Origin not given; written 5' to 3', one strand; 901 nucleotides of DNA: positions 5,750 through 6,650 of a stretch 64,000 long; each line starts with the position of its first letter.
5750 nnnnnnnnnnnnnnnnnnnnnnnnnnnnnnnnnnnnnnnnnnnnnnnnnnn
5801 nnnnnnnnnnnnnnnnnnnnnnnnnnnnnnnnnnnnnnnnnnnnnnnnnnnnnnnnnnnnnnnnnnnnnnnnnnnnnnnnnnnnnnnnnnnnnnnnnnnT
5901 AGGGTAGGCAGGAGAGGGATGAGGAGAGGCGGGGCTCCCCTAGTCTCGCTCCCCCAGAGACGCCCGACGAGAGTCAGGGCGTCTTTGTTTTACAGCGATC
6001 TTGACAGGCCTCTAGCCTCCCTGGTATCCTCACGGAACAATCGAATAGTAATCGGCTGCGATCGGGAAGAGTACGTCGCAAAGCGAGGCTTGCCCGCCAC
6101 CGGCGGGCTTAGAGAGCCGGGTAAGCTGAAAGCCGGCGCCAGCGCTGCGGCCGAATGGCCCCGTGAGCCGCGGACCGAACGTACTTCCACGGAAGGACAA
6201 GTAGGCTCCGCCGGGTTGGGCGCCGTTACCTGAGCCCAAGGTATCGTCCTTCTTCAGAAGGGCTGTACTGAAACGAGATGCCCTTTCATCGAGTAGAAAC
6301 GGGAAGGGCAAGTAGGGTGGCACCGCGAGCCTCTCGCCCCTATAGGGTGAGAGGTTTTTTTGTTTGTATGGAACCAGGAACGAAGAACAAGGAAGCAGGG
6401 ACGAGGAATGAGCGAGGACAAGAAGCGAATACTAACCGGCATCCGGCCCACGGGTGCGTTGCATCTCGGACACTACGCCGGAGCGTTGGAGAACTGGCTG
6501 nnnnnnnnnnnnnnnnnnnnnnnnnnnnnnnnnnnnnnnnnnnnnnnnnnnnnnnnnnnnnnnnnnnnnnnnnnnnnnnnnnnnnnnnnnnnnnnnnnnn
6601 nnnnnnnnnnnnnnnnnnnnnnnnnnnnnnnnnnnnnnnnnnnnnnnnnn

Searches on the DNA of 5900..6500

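Call 57: search_rna_families(source=window, start=5900, end=6500, threshold=evalue, max_evalue=0.001, show_alignments=1)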
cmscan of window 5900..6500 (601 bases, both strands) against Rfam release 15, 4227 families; matches with E-value up to 0.001: 1.
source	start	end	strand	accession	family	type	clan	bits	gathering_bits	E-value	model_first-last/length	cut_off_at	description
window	6049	6344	+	RF00230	T-box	Cis-reg; leader;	-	87.3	93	1.3e-19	1-219/219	no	T-box leader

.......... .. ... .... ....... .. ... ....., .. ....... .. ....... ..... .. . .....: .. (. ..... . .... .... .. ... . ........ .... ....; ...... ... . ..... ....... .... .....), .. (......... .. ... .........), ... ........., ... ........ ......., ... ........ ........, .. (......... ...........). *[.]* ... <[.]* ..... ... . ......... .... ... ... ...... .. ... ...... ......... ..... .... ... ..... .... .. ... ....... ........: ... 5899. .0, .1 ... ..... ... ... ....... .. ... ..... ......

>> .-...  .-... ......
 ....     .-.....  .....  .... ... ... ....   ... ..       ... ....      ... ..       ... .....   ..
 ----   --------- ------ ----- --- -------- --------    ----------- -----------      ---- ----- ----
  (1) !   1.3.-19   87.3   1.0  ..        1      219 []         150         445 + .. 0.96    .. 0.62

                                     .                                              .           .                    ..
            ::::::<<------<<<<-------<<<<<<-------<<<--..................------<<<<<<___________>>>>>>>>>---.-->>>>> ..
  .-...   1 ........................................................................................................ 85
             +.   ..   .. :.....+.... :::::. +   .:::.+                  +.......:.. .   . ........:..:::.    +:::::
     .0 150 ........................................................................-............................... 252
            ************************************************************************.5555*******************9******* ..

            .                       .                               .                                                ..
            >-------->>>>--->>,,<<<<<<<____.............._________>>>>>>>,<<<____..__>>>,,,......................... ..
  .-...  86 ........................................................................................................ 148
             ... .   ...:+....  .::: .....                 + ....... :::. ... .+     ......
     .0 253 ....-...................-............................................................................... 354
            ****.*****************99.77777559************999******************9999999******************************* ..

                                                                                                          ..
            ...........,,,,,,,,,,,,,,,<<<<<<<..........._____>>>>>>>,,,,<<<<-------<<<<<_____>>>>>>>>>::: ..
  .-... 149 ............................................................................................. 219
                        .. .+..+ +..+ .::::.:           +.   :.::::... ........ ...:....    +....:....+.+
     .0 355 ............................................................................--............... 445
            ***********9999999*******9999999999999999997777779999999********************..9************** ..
